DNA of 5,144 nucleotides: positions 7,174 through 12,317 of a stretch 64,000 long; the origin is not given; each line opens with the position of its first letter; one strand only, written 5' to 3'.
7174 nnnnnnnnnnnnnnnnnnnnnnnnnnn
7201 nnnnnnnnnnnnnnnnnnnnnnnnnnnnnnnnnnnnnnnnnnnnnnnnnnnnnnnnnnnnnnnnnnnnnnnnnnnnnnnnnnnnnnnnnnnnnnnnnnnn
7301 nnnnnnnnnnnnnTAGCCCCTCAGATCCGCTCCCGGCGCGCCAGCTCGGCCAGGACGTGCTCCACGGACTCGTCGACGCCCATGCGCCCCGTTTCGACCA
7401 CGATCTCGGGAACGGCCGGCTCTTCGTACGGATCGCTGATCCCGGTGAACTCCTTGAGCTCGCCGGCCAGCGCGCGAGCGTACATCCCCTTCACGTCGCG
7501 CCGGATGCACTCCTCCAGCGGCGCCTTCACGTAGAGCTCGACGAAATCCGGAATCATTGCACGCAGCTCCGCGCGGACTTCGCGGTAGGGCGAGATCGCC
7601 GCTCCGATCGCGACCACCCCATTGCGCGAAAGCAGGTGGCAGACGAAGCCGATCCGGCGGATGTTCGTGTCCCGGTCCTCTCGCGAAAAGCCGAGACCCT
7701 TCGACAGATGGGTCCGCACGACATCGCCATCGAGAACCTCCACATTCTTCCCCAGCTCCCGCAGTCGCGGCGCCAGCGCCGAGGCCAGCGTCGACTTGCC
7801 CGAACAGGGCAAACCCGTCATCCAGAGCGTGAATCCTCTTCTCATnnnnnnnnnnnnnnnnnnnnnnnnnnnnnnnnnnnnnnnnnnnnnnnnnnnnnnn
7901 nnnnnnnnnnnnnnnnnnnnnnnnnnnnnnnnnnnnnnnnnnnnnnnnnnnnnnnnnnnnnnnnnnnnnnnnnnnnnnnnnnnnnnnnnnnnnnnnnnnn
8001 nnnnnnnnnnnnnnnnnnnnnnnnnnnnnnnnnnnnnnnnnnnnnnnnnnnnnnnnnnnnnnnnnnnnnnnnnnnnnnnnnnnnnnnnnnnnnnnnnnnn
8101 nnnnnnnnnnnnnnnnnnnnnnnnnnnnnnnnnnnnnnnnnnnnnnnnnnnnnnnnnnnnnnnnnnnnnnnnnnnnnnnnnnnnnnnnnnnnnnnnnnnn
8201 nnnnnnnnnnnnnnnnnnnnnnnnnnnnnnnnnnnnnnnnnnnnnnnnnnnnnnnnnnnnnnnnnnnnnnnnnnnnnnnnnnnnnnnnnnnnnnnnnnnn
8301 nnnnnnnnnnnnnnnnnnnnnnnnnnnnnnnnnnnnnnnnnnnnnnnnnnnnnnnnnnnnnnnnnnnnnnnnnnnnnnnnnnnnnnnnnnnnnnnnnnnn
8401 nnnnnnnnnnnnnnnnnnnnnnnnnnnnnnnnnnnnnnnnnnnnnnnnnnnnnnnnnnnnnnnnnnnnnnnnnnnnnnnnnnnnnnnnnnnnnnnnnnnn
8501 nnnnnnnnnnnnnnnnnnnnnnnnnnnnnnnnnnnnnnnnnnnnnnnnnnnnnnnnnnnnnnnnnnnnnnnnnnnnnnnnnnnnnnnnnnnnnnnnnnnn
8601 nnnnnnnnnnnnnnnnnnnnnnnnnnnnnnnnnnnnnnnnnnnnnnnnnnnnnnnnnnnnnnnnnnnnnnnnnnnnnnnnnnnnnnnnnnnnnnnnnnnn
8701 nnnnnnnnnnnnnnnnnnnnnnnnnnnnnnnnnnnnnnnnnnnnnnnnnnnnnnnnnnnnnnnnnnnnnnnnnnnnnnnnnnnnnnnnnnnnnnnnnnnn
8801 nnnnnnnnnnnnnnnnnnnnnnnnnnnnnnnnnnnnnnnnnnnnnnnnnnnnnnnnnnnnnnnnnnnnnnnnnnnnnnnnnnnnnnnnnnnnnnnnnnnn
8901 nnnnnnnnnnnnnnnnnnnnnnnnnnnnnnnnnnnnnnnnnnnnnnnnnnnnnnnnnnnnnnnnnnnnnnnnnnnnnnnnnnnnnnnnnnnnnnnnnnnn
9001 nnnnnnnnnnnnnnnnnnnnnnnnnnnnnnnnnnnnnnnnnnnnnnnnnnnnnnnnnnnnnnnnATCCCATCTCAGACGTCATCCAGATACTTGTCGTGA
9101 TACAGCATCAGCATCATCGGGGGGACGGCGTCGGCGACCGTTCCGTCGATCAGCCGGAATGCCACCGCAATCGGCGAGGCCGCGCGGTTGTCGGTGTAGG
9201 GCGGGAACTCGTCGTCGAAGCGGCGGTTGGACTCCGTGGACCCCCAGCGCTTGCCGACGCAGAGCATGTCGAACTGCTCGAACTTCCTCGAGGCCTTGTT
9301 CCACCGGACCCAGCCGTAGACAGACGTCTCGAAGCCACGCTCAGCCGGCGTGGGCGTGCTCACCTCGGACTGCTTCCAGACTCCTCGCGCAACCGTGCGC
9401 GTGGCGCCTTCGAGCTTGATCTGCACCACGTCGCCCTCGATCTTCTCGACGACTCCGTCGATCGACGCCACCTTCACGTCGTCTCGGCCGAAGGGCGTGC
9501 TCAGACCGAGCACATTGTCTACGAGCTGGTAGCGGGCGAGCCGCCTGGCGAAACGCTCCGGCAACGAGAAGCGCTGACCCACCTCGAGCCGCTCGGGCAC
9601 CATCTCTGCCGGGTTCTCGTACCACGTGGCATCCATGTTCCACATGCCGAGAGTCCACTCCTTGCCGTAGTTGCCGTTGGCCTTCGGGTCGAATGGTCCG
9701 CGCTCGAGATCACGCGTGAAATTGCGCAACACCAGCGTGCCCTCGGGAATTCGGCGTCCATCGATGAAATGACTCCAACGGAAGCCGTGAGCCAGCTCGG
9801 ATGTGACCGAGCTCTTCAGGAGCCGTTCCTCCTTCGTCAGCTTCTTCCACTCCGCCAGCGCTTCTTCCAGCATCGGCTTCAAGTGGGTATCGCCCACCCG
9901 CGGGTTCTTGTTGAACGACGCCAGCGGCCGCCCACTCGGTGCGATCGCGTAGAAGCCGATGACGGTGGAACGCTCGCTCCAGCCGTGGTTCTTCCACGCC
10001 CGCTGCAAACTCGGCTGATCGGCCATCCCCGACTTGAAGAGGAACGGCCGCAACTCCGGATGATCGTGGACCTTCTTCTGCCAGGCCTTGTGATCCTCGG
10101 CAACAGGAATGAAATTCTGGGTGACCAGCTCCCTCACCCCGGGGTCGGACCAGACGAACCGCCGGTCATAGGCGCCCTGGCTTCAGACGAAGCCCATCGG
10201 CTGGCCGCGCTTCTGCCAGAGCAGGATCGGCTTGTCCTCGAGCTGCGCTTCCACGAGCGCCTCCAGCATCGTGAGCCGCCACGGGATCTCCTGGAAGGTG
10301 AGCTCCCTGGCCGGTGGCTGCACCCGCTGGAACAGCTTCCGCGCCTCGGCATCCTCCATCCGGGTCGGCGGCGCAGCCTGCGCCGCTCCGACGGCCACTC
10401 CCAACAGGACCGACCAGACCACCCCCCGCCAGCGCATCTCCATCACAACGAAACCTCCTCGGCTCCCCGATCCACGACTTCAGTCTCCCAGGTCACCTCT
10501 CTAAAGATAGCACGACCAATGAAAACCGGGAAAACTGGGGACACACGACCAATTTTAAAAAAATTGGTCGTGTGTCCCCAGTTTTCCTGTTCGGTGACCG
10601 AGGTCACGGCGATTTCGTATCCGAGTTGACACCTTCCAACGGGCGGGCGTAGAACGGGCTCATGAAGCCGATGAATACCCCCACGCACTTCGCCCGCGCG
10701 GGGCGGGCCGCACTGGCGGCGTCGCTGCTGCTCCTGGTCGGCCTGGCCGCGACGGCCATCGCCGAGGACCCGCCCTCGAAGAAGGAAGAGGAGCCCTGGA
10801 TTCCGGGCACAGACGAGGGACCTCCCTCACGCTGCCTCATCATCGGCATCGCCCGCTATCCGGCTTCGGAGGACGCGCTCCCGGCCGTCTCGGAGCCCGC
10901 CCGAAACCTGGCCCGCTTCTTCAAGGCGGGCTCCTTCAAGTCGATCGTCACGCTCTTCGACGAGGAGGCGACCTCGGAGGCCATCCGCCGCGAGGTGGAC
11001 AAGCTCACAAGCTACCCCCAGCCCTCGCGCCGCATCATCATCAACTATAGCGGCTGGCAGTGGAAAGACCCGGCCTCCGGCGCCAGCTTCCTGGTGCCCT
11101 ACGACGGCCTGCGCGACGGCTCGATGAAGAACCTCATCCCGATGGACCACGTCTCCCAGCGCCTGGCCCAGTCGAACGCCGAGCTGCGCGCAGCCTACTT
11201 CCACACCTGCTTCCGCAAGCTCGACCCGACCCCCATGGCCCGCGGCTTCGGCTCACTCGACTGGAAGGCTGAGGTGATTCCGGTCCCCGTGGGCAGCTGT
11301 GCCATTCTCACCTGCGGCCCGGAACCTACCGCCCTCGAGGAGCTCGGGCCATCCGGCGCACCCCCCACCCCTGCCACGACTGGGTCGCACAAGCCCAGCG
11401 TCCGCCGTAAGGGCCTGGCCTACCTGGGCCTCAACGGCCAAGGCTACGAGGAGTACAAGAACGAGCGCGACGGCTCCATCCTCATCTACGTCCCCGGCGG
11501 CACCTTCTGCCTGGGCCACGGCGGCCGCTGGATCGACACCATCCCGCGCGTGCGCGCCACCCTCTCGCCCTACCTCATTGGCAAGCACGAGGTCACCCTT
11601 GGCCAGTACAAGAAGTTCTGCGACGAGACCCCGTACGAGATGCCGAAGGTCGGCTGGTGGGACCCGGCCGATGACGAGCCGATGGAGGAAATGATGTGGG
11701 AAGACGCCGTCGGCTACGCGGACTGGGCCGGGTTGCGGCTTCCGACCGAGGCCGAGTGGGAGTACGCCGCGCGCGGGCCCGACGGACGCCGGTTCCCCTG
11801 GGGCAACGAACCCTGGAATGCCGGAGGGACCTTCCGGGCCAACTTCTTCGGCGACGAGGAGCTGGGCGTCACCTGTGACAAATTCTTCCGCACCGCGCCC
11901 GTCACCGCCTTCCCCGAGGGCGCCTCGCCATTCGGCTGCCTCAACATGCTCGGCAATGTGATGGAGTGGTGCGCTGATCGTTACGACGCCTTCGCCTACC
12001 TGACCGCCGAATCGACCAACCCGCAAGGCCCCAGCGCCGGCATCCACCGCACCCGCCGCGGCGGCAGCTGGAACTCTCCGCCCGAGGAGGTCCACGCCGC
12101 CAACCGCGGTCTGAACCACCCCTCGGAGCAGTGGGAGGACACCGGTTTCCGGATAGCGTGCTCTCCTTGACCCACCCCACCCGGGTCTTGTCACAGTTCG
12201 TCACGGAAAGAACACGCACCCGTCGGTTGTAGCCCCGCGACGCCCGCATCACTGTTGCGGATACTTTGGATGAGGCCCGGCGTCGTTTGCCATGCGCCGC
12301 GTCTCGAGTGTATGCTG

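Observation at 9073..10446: In-frame TGA at the CxxC position of a secreted thioredoxin-fold protein: candidate selenoprotein in an operon with sat-cysC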

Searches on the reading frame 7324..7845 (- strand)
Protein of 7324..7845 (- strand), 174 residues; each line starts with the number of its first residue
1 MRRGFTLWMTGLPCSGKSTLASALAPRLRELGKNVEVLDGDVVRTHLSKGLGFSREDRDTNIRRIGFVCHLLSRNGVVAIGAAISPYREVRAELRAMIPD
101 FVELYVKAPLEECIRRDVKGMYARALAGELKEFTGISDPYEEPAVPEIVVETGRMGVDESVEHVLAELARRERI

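Call 46: search_protein_families(library=pfam, proteins=[window:7324-7845:-], max_evalue=0.001)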
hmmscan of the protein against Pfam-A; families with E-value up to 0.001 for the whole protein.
window:7324-7845:- (174 aa): 7 families
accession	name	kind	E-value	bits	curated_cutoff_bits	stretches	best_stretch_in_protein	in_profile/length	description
PF01583.26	APS_kinase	-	9.4e-59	198.3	21.1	1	3-151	1-152/152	Adenylylsulphate kinase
PF08433.16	KTI12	-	6e-08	32.9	22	1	9-121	6-120/271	Chromatin associated protein KTI12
PF13671.12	AAA_33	-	2.2e-07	31.7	27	1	8-118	3-116/143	AAA domain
PF13238.12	AAA_18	-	5.7e-05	24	29.4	1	10-116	4-107/128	AAA domain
PF03308.22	MeaB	-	0.00033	20.2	23.1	1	7-39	36-68/273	Methylmalonyl Co-A mutase-associated GTPase MeaB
PF10609.15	ParA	-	0.00066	19.6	27.1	1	16-59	16-59/246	NUBPL iron-transfer P-loop NTPase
PF01656.29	CbiA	-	0.00067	20.1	25.4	1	15-75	10-68/125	CobQ/CobB/MinD/ParA nucleotide binding domain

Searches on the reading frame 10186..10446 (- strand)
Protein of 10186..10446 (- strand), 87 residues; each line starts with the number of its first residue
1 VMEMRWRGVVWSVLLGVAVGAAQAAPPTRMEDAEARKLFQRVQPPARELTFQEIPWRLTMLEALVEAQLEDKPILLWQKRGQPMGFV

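Call 88: list_cluster_members(proteins=[P0001, window:10186-10446:-, P0006, P0010, P0066, P0015, P0019, P0031])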
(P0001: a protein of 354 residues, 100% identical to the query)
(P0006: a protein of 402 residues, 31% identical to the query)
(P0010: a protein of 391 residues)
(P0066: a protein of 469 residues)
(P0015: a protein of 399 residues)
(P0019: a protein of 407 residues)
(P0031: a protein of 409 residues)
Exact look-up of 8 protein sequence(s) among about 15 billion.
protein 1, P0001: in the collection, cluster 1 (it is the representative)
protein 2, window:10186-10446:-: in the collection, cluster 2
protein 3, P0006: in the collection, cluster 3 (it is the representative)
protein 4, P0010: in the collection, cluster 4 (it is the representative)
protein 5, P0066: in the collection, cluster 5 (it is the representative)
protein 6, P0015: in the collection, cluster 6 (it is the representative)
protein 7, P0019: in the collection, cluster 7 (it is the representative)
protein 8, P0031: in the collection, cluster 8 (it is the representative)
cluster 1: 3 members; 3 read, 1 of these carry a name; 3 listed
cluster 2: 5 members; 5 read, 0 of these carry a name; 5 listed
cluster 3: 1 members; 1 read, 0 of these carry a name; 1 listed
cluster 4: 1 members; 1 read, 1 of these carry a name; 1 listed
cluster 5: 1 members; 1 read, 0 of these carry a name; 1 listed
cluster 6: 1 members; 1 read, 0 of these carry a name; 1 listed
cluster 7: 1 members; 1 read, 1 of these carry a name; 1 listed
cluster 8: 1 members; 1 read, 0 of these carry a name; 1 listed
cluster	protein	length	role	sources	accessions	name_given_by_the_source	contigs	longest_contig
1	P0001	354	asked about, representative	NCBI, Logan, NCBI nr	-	-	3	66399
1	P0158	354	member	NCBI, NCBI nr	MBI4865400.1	MAG: hypothetical protein HY816_00470 [Candidatus Wallbacteria bacterium] | hypothetical protein [Candidatus Wallbacteria bacterium]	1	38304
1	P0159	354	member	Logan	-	-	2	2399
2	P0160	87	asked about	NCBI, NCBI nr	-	-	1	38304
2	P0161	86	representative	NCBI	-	-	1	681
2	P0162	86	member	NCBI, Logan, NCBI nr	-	-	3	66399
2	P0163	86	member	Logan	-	-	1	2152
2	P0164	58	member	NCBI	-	-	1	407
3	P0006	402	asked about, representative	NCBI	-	-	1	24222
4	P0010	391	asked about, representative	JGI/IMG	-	hypothetical protein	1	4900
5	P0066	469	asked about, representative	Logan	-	-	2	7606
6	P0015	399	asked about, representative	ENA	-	-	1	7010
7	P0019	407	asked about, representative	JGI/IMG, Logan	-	hypothetical protein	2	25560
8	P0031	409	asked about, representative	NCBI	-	-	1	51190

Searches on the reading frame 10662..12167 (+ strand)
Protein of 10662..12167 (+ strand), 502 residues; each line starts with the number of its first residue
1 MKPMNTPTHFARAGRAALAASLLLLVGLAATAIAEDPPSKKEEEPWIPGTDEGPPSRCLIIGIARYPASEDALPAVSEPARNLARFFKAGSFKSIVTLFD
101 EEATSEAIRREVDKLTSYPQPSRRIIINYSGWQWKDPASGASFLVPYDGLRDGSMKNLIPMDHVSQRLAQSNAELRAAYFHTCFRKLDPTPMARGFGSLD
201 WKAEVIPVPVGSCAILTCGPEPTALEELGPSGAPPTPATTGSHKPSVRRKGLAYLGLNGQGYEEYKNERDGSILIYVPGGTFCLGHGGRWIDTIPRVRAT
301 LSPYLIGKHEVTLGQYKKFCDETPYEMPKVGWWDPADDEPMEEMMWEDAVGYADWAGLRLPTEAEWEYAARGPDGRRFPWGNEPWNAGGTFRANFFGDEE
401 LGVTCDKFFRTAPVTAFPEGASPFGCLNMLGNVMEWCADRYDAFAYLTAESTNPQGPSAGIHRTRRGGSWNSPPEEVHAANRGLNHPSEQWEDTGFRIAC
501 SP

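Call 46: search_protein_families(library=pfam, proteins=[window:10662-12167:+], max_evalue=0.001)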
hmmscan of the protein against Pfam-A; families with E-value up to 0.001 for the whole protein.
window:10662-12167:+ (502 aa): 2 families
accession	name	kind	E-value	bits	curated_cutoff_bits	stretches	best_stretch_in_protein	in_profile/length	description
PF03781.23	FGE-sulfatase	-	5e-45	154.6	23.3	1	275-499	6-254/255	Sulfatase-modifying factor enzyme 1-like domain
PF00656.27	Peptidase_C14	-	7.9e-05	22.9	21.4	1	57-172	3-119/233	Caspase domain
